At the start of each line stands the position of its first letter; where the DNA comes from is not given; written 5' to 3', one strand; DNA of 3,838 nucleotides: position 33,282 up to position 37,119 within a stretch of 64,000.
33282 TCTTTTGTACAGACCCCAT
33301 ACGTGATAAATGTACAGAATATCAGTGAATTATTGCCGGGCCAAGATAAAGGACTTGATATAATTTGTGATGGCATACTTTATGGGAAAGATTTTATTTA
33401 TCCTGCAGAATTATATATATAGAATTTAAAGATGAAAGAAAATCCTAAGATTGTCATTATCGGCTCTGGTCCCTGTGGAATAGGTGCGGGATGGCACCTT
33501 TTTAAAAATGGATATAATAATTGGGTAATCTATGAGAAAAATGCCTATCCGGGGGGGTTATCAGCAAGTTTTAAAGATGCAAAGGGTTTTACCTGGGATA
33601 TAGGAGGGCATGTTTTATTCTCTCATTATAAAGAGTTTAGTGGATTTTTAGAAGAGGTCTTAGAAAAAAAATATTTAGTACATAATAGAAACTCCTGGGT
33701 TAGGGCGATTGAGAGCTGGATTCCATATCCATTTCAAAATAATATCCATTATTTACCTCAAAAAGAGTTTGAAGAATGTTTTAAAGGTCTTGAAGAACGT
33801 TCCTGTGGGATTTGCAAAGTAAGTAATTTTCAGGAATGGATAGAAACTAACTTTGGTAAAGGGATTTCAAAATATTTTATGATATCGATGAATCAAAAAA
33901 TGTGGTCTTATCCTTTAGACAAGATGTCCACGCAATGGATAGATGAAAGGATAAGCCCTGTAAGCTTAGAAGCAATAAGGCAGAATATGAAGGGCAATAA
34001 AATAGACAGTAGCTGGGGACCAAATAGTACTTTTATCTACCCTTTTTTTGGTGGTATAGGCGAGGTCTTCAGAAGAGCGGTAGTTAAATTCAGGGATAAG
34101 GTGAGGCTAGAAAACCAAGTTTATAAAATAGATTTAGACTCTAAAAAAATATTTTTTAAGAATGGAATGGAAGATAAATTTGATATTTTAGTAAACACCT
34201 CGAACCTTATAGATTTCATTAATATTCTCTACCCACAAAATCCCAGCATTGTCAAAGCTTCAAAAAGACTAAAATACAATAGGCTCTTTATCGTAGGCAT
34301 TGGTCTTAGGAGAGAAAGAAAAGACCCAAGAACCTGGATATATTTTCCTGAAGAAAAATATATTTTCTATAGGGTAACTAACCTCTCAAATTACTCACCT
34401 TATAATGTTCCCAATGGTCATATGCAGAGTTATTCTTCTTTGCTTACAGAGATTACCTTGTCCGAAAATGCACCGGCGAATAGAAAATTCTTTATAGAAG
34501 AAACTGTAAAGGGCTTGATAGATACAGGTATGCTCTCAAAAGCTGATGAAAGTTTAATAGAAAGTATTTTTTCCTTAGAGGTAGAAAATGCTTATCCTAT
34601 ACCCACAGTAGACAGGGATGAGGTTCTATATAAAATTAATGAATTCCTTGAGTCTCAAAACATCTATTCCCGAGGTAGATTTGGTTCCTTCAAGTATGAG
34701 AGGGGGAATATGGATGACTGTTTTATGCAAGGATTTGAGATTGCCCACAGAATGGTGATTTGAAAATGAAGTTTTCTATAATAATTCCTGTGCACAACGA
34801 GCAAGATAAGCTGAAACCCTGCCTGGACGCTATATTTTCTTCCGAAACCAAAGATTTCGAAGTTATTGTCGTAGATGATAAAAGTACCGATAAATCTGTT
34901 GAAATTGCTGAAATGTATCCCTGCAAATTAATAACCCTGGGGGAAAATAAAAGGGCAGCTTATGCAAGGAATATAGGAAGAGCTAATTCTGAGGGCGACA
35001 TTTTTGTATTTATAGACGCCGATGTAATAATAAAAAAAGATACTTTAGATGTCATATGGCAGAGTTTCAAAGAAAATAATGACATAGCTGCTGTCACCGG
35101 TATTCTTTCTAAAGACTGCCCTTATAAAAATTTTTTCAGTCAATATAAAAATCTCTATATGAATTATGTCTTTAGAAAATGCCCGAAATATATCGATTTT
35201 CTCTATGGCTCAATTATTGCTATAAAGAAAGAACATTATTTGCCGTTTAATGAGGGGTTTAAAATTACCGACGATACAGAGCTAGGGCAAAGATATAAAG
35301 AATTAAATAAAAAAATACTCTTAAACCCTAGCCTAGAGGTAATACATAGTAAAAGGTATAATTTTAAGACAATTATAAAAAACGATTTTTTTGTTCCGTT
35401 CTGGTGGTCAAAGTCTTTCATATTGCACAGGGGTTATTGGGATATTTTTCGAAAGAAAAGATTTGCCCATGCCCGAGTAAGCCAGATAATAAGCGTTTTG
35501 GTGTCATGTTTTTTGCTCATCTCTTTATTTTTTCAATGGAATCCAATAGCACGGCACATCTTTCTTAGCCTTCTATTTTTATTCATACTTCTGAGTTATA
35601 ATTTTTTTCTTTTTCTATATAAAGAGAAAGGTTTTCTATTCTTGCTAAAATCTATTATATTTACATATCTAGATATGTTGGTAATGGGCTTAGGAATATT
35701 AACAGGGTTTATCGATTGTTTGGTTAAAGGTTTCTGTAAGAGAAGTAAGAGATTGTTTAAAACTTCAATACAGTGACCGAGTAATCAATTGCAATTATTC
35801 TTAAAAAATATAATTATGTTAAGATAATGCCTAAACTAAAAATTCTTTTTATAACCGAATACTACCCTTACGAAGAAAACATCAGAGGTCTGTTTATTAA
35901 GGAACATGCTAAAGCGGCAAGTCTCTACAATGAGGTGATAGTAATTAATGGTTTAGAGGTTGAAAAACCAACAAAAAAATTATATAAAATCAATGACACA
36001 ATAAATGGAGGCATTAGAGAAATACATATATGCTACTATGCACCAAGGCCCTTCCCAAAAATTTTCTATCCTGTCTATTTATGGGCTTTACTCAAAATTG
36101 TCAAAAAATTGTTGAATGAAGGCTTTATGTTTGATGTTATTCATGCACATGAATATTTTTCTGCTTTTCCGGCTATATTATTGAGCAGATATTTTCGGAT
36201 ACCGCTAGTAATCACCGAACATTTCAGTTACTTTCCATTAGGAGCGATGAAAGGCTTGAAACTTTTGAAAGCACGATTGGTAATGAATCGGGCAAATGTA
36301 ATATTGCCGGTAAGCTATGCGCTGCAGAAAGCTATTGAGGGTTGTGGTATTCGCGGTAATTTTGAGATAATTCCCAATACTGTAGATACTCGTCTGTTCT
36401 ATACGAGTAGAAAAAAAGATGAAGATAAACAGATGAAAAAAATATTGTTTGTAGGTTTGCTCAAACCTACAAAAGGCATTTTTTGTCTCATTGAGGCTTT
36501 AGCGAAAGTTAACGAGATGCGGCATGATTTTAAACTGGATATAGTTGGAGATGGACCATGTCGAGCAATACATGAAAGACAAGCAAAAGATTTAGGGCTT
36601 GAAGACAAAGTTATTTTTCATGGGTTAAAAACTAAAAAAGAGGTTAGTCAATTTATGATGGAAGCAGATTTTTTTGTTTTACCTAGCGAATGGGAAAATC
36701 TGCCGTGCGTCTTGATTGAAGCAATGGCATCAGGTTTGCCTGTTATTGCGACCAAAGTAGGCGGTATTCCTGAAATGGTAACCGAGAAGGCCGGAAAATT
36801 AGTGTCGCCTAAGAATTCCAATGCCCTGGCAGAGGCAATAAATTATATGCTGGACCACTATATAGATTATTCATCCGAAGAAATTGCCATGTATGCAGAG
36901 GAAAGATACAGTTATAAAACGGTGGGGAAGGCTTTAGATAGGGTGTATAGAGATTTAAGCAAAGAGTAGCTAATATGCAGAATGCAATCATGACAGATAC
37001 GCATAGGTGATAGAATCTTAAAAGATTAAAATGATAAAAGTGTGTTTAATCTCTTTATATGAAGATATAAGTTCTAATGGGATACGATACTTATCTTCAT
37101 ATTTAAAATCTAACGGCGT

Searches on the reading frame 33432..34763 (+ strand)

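Call 6: search_protein_families(library=pfam, proteins=[window:33432-34763:+])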
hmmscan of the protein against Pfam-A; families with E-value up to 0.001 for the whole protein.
window:33432-34763:+ (443 aa): 3 families
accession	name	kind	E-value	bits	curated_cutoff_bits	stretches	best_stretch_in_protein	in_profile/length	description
PF13450.12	NAD_binding_8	-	7.2e-10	39.4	21.9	1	9-75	1-67/68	NAD(P)-binding Rossmann-like domain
PF01593.30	Amino_oxidase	-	1.7e-06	28.1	19.8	1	15-76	2-61/443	Flavin containing amine oxidoreductase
PF13738.12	Pyr_redox_3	-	4.9e-05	23.2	30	1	8-38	1-31/305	Pyridine nucleotide-disulphide oxidoreductase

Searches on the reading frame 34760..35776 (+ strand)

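Call 6: search_protein_families(library=pfam, proteins=[window:34760-35776:+])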
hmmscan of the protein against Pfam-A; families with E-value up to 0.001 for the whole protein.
window:34760-35776:+ (338 aa): 4 families
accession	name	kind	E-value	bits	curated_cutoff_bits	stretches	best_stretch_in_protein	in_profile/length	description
PF00535.33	Glycos_transf_2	-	2.1e-30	106.3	23.3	1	6-155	1-159/168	Glycosyl transferase family 2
PF13641.12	Glyco_tranf_2_3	-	4.5e-13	50.2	27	1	5-208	3-223/230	Glycosyltransferase like family 2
PF10111.15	Glyco_tranf_2_2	-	3.5e-08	33.7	27.3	1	6-159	1-174/276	Glycosyltransferase like family 2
PF13712.12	Glyco_tranf_2_5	-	0.00071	19.8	27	0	45-110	20-86/210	Glycosyltransferase like family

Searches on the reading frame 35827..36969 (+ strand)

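Call 6: search_protein_families(library=pfam, proteins=[window:35827-36969:+])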
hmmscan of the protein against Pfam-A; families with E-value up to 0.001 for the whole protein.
window:35827-36969:+ (380 aa): 5 families
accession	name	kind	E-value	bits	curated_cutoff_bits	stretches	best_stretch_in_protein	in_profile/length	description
PF00534.26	Glycos_transf_1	-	3.2e-40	137.9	26.4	1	195-345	7-159/172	Glycosyl transferases group 1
PF13692.12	Glyco_trans_1_4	-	2.6e-36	125.5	27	1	204-343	2-141/142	Glycosyl transferases group 1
PF13439.12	Glyco_transf_4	-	2.2e-17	64.1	28.5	1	64-189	38-169/170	Glycosyltransferase Family 4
PF13579.12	Glyco_trans_4_4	-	2.1e-09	38.3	29.7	1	80-184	55-157/158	Glycosyl transferase 4-like domain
PF20706.3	GT4-conflict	-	8.9e-08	31.9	26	1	152-328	143-335/385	Family 4 Glycosyltransferase in conflict systems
